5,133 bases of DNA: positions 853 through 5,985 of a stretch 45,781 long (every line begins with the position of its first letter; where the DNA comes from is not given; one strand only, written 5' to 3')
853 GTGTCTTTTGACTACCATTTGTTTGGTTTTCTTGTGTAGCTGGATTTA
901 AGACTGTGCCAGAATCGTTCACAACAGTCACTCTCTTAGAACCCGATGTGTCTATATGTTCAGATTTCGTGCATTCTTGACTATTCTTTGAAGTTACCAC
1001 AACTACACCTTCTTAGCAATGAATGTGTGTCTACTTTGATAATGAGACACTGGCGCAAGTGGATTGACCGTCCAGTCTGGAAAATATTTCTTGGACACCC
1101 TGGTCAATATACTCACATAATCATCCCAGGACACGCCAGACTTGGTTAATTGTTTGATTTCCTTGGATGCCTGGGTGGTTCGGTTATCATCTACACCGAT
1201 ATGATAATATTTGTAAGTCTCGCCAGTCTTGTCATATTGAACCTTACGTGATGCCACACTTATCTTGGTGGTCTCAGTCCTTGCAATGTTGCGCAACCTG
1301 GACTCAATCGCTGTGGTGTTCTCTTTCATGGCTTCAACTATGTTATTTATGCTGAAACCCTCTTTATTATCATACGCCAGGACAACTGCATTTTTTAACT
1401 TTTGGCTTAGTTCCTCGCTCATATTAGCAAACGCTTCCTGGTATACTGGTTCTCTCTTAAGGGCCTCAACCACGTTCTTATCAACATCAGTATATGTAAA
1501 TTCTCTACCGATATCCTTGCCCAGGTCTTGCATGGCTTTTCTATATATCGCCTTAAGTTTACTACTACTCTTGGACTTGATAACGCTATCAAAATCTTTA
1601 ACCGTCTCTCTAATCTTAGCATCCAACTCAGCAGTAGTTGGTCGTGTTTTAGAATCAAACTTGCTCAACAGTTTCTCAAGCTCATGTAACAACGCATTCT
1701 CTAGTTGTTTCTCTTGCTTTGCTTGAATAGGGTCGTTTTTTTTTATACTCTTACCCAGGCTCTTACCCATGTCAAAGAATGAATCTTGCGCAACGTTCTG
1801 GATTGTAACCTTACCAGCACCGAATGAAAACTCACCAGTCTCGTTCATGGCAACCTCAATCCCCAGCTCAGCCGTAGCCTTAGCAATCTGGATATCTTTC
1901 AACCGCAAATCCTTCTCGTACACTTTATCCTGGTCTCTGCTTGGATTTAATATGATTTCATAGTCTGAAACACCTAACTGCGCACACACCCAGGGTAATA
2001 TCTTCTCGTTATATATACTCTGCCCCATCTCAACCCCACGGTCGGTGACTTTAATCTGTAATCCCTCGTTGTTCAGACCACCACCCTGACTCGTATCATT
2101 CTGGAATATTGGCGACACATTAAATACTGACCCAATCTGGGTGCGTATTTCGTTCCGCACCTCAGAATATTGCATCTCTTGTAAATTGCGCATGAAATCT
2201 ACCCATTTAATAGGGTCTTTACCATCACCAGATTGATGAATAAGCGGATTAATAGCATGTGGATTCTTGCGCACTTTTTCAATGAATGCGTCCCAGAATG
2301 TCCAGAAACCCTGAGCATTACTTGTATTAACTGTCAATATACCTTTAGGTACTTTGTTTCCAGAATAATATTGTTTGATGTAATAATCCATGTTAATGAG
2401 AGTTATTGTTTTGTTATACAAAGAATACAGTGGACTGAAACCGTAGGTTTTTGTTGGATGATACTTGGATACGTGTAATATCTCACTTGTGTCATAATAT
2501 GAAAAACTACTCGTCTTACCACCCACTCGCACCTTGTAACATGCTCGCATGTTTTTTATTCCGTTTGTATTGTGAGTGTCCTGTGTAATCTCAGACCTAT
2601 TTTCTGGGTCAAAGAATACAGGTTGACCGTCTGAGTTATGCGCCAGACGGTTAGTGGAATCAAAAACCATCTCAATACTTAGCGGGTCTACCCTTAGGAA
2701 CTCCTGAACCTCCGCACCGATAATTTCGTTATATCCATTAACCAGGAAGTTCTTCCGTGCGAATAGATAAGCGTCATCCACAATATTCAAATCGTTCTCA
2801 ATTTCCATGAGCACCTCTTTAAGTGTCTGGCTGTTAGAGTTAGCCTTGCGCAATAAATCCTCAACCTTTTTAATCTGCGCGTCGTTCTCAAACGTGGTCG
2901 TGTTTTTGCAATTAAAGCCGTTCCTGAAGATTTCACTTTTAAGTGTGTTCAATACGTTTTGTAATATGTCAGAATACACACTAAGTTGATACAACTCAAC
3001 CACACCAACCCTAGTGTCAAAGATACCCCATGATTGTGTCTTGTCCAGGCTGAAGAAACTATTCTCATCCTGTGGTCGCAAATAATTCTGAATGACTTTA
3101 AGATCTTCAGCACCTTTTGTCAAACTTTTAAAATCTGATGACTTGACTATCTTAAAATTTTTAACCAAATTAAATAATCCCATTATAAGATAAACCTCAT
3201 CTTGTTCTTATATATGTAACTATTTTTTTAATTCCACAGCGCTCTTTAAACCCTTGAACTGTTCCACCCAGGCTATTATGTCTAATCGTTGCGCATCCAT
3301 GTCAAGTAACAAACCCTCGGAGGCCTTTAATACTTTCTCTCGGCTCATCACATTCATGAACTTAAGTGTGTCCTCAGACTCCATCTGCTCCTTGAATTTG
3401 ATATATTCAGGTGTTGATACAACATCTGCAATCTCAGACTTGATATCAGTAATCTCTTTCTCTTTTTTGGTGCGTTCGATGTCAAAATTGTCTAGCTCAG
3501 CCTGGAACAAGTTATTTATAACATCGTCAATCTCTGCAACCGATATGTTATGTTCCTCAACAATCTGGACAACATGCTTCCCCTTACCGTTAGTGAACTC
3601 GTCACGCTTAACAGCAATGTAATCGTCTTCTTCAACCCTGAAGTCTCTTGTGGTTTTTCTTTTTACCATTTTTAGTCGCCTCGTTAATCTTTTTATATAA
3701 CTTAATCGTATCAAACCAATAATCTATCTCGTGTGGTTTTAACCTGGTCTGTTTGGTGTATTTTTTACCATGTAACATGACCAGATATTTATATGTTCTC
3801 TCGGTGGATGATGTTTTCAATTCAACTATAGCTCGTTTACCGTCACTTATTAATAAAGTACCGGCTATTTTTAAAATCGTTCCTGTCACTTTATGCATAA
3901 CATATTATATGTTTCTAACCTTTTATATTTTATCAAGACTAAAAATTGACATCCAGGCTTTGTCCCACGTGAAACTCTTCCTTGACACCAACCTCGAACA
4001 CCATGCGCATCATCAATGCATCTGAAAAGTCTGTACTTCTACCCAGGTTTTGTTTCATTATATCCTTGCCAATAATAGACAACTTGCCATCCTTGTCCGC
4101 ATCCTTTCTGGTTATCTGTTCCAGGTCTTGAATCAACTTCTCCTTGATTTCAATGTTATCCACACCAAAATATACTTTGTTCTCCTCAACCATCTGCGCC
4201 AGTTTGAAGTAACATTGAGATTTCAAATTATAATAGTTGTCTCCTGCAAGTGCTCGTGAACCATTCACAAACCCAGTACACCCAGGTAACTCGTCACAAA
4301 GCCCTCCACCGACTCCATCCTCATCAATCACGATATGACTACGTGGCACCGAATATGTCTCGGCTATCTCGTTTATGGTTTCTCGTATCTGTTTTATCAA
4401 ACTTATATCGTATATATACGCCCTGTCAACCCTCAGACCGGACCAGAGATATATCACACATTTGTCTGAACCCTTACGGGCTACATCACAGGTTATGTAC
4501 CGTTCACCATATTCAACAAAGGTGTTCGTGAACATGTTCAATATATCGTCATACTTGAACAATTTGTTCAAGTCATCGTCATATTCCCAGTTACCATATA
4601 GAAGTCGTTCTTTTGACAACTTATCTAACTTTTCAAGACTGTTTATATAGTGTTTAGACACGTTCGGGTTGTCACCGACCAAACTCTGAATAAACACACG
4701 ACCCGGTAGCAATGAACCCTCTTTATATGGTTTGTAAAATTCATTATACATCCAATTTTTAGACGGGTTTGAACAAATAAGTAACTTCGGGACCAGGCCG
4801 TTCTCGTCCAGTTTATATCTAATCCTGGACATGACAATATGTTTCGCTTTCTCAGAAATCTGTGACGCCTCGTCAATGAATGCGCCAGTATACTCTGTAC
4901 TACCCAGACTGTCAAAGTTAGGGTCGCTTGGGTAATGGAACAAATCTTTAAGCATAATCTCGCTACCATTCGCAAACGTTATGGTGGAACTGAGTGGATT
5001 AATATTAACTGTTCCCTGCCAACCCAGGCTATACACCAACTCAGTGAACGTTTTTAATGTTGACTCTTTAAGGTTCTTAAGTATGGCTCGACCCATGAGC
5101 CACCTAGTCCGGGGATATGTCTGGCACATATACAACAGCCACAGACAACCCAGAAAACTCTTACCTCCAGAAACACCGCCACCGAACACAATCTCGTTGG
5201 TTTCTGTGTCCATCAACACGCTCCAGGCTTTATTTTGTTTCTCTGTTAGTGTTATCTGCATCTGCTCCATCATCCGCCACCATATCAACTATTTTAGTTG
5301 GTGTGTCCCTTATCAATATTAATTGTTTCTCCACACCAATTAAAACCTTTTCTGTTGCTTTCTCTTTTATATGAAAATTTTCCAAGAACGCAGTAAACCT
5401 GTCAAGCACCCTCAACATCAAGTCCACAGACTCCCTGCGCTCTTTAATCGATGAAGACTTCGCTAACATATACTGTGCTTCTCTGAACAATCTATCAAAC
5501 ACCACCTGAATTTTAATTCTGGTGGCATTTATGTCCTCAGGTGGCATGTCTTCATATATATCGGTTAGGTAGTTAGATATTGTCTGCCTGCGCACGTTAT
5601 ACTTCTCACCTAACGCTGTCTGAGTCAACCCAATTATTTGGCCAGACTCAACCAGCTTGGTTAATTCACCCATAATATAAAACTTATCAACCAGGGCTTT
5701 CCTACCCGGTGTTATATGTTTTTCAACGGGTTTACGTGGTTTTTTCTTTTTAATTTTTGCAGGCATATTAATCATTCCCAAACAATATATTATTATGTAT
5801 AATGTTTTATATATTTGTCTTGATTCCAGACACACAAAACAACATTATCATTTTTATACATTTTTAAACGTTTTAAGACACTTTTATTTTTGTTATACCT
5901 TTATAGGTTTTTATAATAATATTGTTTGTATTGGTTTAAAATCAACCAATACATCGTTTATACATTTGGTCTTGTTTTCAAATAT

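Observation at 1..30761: A complete 30.5-kb virus-like unit is bracketed by a direct repeat whose exact part is 127 nt and begins at window base 1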

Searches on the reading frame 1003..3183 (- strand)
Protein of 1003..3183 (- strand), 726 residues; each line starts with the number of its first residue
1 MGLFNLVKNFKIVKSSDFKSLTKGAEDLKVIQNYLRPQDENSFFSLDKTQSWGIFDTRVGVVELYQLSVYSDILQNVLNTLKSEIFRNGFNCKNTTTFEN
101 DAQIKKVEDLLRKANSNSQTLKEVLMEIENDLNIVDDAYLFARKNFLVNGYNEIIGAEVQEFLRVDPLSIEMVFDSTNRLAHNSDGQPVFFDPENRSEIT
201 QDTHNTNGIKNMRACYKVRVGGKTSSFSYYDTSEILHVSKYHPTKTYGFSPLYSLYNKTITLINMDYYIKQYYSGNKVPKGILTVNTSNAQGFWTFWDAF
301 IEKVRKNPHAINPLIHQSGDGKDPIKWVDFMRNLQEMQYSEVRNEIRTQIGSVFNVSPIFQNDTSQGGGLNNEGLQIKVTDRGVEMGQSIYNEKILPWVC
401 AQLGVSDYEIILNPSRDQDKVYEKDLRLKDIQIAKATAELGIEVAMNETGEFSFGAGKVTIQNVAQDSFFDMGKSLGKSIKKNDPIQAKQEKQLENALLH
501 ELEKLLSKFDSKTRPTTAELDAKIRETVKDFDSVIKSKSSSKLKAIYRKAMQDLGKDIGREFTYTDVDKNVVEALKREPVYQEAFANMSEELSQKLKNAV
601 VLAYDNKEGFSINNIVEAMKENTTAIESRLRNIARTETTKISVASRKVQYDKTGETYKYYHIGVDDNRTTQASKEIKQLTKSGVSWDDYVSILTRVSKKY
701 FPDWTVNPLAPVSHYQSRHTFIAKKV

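Call 8: find_encoding_contigs(protein=window:1003-3183:-, flank=10000, max_places=10)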
Protein window:1003-3183:- (726 aa): no gene with exactly this product is on record in the collection.

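Call 30: search_protein_families(library=pfam, proteins=[window:1003-3183:-], max_evalue=0.01)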
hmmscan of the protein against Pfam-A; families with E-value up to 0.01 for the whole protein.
window:1003-3183:- (726 aa): 3 families
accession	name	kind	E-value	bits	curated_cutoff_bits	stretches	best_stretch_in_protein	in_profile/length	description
PF04860.17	Phage_portal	-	4.5e-12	46.2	39.1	1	101-368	31-245/321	Phage portal protein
PF04233.19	Phage_Mu_F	-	5.7e-05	24.3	29.6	1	607-676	12-84/112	Phage Mu protein F like protein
PF05757.16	PsbQ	-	0.0095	16.5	26.9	1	466-555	108-197/204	Oxygen evolving enhancer protein 3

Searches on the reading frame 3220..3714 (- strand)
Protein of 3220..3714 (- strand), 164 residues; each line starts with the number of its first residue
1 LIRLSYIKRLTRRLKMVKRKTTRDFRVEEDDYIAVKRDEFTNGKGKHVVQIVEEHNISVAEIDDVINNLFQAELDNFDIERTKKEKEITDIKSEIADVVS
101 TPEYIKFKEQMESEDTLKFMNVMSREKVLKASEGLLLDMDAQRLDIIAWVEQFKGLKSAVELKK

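Call 37: search_protein_families(library=phrogs, proteins=[window:3220-3714:-], max_evalue=0.01)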
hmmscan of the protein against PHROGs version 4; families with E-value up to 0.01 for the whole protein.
window:3220-3714:- (164 aa): 1 family
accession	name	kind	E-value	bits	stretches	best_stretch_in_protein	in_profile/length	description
phrog_11122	-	unknown function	0.0019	19.1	1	5-121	3-118/211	-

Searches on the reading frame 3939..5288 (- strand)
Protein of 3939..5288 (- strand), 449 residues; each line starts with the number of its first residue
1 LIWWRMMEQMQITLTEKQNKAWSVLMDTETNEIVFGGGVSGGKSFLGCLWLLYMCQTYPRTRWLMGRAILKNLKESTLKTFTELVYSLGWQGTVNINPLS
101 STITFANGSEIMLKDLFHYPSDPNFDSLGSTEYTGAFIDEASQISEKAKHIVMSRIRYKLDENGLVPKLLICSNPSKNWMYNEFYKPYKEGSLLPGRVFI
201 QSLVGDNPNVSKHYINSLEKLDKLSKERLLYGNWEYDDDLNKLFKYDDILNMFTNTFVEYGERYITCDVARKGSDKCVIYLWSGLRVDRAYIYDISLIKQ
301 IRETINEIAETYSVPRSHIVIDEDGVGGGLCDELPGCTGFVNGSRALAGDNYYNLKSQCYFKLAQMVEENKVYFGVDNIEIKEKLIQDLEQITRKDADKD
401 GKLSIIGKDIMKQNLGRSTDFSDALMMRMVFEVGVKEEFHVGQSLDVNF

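Call 30: search_protein_families(library=pfam, proteins=[window:3939-5288:-], max_evalue=0.01)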
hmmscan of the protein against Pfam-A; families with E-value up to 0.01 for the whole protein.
window:3939-5288:- (449 aa): 2 families
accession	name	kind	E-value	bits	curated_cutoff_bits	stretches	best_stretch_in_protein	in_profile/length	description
PF04466.19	Terminase_3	-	9.6e-15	55.1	23.2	1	33-224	5-189/201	Phage terminase large subunit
PF03237.21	Terminase_6N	-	9.3e-08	32.4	22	1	35-248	2-212/215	Terminase large subunit, T4likevirus-type, N-terminal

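Call 61: find_related_loci(query=window:3939-5288:-, collection=viral_contigs, flank=10000)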
Query window:3939-5288:- (449 aa) in viral_contigs; peptide patterns used: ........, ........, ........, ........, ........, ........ (x = any residue, [..] = any of these).
478 stretches matched a pattern; 475 encode a relative of the query (tblastn E <= 1e-3); the best 80 are kept; 80 distinct loci.
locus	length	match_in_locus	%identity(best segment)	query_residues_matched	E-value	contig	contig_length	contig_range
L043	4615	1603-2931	66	7-449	0e+0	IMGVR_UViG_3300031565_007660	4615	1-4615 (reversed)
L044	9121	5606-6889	55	10-434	2e-147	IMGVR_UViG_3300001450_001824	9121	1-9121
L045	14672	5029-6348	56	6-433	3e-146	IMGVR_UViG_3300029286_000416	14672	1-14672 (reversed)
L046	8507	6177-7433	53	15-433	1e-144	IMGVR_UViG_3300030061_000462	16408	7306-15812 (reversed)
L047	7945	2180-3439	54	14-433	4e-144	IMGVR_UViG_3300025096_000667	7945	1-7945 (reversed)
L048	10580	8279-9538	54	14-433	4e-144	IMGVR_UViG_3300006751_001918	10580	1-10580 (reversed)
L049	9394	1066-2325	54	14-433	7e-144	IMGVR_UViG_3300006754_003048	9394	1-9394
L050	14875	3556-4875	50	7-433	7e-144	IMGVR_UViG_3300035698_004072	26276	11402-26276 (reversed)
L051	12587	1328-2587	54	14-433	4e-143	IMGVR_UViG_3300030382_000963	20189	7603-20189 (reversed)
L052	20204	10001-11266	54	12-433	4e-143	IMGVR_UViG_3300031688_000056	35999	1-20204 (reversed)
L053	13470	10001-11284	53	9-433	1e-142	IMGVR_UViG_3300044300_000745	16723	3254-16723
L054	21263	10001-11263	53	13-433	1e-142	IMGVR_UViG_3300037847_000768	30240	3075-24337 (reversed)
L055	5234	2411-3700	52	13-441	1e-143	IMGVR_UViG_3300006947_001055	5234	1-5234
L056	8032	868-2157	52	13-441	3e-142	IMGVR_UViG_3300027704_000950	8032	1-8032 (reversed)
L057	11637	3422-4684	51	14-433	4e-141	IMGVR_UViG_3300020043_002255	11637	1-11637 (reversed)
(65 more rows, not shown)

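Call 66: find_related_loci(query=window:3939-5288:-, collection=genome_contigs, flank=5000)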
Query window:3939-5288:- (449 aa) in genome_contigs; peptide patterns used: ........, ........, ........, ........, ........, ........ (x = any residue, [..] = any of these).
73 stretches matched a pattern; 40 encode a relative of the query (tblastn E <= 1e-3); 40 distinct loci.
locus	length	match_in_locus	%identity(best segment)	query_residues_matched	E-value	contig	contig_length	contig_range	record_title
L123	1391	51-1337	51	15-433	2e-151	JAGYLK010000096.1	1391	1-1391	Candidatus Gracilibacteria bacterium isolate M50B91 k51_193738_flag_1_multi_5.0000_len_1391, whole genome shotgun sequen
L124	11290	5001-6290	50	8-431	2e-136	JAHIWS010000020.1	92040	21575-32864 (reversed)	MAG: Nanoarchaeota archaeon isolate MM_PW_MetaG.mb.9 MM_PW_MetaG.mb.9_k141_537545, whole genome shotgun sequence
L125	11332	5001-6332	51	7-439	3e-132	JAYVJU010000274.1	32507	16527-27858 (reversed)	MAG: Ferruginibacter sp. isolate GL53_Down_metabinner_17 GL53_Down_metabinner_17_273, whole genome shotgun sequence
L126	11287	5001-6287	49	7-434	2e-128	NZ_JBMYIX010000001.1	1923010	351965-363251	Flagellimonas sp. SN16 Scaffold1, whole genome shotgun sequence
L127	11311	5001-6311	52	12-441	4e-125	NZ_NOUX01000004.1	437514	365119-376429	Sphingobacterium cellulitidis strain R-53603 4, whole genome shotgun sequence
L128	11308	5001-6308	49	12-441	1e-124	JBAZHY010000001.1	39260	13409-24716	MAG: Pedobacter sp. isolate SO_2017_LW3_81 NODE_2387_length_39260_cov_1.385812_LW162_2017, whole genome shotgun sequence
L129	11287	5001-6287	48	12-440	3e-120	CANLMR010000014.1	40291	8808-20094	uncultured Tenacibaculum sp. isolate 607-3Z.fasta genome assembly, contig: NODE_14, whole genome shotgun sequence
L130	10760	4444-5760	48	8-433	1e-119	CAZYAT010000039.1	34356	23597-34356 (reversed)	MAG TPA_asm: uncultured Ferruginibacter sp. isolate SRP189682_co2_115 genome assembly, contig: NODE_1483_length_34356_co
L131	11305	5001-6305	48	7-433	3e-118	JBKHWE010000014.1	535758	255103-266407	MAG: Bacteroidia bacterium isolate B_bin_33_orig k127_77349, whole genome shotgun sequence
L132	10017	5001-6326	48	2-433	3e-117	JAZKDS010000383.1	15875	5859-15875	MAG: Bacteroidota bacterium isolate DC_HB_01_SPN181219-bin061_1 DCHB01SPN_B061_1_000000000383, whole genome shotgun sequ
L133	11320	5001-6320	48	2-433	6e-117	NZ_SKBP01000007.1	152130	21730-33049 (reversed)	Flavobacterium salilacus subsp. salilacus strain SaA2.12 NODE_7_length_152130_cov_193.221048, whole genome shotgun seque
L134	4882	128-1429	49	12-437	5e-117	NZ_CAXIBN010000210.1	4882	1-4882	MAG: uncultured Wocania sp. isolate ERR7163070_concoct_180 ERZ8868561.14786, whole genome shotgun sequence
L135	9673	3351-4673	46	1-433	3e-116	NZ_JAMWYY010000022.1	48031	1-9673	MAG: Flavobacterium sp. isolate MSM5 MSM5_22, whole genome shotgun sequence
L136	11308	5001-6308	50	12-442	3e-115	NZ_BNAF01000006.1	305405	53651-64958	Sphingobacterium griseoflavum strain CGMCC 1.12966 sequence06, whole genome shotgun sequence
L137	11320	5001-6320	46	2-433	1e-114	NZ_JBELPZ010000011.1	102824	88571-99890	Flavobacterium sp. ST-119 NODE_11_length_102824_cov_305.945468, whole genome shotgun sequence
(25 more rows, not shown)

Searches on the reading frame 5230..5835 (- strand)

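Call 30: search_protein_families(library=pfam, proteins=[window:5230-5835:-], max_evalue=0.01)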
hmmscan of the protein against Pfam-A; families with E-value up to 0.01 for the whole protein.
window:5230-5835:- (201 aa): 1 family
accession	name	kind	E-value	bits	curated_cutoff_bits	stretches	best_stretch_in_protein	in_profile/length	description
PF01381.28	HTH_3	-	0.0027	18.2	23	1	69-92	9-32/55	Helix-turn-helix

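Call 37: search_protein_families(library=phrogs, proteins=[window:5230-5835:-], max_evalue=0.01)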
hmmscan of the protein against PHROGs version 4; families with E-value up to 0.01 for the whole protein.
window:5230-5835:- (201 aa): 2 families
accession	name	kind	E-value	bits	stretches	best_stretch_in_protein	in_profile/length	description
phrog_8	-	transcription regulation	0.00033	21.2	1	54-159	161-271/346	transcriptional regulator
phrog_3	-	transcription regulation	0.0055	17.5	1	69-127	101-158/430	transcriptional repressor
